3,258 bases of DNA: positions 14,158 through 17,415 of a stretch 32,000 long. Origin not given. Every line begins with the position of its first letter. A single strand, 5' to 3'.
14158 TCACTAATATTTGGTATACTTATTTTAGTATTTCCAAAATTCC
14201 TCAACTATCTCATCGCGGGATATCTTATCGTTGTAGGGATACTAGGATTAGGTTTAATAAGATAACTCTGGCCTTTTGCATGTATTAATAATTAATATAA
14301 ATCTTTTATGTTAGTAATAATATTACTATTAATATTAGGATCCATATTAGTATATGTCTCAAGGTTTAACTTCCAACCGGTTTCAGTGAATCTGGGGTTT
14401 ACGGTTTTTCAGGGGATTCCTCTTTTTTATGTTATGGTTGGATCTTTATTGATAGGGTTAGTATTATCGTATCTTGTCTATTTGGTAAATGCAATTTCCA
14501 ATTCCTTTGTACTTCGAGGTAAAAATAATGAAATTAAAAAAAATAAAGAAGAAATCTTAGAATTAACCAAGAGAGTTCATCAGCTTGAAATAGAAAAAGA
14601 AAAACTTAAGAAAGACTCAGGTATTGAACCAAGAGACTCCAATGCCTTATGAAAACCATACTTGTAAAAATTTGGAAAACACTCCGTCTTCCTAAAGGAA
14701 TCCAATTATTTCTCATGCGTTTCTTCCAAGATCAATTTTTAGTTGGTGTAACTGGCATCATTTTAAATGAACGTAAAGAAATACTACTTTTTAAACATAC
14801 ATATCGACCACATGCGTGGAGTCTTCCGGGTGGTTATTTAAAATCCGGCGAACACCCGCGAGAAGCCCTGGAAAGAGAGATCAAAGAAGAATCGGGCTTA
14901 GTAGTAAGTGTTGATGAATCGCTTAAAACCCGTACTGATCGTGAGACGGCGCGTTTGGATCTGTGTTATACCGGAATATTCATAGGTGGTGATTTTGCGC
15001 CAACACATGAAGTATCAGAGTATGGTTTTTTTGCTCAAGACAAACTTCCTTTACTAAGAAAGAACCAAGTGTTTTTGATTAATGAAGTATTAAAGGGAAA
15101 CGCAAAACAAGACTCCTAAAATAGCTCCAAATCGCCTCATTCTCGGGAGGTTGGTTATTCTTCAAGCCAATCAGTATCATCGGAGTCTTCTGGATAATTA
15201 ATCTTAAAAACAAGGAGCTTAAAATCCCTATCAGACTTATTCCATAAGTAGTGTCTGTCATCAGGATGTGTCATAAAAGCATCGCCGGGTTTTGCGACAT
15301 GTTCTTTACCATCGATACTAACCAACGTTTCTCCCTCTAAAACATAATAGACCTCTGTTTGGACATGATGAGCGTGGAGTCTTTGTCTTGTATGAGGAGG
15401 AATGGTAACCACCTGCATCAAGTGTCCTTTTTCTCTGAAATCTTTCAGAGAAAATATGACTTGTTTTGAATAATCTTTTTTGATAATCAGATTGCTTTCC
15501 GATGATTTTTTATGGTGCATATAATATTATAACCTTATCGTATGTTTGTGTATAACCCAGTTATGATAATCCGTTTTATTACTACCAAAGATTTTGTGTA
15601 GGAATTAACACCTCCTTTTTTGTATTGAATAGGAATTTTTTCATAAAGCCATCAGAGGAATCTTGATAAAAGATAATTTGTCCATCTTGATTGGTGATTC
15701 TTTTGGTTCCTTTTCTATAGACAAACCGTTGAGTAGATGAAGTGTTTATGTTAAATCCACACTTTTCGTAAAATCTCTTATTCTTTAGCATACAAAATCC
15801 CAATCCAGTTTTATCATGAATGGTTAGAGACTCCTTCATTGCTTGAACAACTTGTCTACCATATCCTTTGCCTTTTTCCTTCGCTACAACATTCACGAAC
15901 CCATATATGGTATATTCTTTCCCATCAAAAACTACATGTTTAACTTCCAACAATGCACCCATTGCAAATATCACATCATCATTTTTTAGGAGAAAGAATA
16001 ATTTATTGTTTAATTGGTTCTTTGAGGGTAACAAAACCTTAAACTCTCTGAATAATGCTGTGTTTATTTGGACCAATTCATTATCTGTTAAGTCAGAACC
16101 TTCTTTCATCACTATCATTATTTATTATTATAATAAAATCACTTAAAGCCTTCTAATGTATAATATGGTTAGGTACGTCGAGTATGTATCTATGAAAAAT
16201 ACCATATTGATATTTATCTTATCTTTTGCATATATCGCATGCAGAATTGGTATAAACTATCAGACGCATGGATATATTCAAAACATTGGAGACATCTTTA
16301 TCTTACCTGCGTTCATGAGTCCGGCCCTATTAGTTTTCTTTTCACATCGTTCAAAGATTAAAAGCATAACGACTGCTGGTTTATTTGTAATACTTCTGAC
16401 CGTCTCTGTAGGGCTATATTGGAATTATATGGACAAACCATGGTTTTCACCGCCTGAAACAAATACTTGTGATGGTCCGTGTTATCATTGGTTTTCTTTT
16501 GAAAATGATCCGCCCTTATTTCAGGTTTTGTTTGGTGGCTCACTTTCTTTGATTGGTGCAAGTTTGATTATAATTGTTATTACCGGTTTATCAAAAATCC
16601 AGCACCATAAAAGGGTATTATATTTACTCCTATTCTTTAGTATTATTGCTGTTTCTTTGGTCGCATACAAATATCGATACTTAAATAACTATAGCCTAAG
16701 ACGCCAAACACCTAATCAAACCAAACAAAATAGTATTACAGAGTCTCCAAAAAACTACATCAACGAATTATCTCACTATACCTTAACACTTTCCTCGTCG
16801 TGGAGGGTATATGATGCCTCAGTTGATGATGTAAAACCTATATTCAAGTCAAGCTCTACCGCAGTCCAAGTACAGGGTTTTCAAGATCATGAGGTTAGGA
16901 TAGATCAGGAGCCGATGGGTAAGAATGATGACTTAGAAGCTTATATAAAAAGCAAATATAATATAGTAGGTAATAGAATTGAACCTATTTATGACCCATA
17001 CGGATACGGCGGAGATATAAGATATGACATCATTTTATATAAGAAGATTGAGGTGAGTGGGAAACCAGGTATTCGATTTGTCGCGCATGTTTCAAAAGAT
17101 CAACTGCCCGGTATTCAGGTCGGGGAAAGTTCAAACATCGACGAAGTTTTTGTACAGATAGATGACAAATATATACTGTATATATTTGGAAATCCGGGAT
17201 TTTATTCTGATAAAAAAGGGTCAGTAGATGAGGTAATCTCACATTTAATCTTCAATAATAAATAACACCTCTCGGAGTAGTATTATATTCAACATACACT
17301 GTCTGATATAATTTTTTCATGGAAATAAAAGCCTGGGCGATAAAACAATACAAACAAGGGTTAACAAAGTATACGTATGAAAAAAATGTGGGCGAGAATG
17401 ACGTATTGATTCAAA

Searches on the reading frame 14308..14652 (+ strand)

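Call 30: search_protein_families(library=pfam, max_evalue=0.001, proteins=[window:14308-14652:+])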
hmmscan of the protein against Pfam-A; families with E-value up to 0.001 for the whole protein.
window:14308-14652:+ (114 aa): 2 families
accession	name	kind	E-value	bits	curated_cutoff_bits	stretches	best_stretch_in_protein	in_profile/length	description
PF06305.16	LapA_dom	-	4.7e-09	36.5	28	1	21-83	2-63/64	Lipopolysaccharide assembly protein A domain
PF04977.20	DivIC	-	0.00078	19.6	28.9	1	53-103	2-53/80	Septum formation initiator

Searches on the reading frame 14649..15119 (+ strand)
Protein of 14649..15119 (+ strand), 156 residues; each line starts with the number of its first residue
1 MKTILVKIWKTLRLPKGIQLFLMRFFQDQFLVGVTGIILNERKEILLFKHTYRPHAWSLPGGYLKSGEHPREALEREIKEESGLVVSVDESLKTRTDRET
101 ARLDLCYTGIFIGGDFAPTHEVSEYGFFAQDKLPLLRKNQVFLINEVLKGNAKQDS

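Call 30: search_protein_families(library=pfam, max_evalue=0.001, proteins=[window:14649-15119:+])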
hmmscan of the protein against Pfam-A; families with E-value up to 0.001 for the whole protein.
window:14649-15119:+ (156 aa): 2 families
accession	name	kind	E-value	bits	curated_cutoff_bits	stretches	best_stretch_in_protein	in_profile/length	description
PF00293.34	NUDIX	-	5.2e-15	56.1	21.1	1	32-135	4-119/134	NUDIX domain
PF13869.12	NUDIX_2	-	0.00052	19.9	27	1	30-81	42-94/188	Nucleotide hydrolase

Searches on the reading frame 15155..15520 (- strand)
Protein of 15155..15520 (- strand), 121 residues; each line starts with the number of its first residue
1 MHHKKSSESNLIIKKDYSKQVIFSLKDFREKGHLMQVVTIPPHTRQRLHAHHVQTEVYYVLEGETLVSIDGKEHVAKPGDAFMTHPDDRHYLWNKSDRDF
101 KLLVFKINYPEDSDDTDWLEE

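Call 30: search_protein_families(library=pfam, max_evalue=0.001, proteins=[window:15155-15520:-])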
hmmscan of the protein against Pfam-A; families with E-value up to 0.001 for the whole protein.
window:15155-15520:- (121 aa): 4 families
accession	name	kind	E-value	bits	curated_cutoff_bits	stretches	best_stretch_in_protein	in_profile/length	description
PF07883.17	Cupin_2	-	1.8e-17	63.2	27.2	1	37-104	2-68/70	Cupin domain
PF02311.25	AraC_binding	-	4.7e-10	39.8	21.1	1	48-108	18-77/135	AraC-like ligand binding domain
PF06339.18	Ectoine_synth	-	5.9e-05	23.8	27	1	30-101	32-102/127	Ectoine synthase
PF11699.14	CENP-C_C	-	0.00018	22.1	29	1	37-103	16-82/85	Mif2/CENP-C like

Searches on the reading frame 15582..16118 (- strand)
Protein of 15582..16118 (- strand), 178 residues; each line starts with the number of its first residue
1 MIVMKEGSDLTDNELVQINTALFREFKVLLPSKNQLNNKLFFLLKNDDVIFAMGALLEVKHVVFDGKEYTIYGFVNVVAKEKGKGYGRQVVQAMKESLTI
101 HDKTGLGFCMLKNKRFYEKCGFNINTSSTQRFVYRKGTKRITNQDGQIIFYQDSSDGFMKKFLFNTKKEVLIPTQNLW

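Call 30: search_protein_families(library=pfam, max_evalue=0.001, proteins=[window:15582-16118:-])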
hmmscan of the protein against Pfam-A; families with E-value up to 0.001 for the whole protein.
window:15582-16118:- (178 aa): 3 families
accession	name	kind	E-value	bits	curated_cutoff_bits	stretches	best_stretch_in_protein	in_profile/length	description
PF13508.13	Acetyltransf_7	-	2.7e-06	28.1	27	1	39-123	3-83/84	Acetyltransferase (GNAT) domain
PF00583.31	Acetyltransf_1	-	2e-05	25.3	20.7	1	34-122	25-116/116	Acetyltransferase (GNAT) family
PF08445.16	FR47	-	6.4e-05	23.3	22.1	1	68-125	20-80/86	FR47-like protein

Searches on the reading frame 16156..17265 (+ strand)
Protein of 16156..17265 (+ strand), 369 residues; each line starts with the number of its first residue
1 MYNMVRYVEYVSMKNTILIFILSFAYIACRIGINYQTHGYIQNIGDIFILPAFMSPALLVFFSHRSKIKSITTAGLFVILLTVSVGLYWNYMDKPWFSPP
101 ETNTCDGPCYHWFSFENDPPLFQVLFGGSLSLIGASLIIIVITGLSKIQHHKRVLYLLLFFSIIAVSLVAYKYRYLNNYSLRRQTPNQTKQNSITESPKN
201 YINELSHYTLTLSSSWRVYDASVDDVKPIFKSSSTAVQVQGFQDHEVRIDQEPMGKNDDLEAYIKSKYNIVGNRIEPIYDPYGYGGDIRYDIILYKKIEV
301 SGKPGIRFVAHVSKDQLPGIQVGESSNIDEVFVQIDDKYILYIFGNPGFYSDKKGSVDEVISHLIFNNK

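Call 30: search_protein_families(library=pfam, max_evalue=0.001, proteins=[window:16156-17265:+])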
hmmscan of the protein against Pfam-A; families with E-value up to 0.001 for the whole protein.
window:16156-17265:+ (369 aa): 1 family
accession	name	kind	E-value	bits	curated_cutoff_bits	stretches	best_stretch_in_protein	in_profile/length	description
PF13567.11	DUF4131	-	0.00046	20.4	31.6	0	130-201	7-80/165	Domain of unknown function (DUF4131)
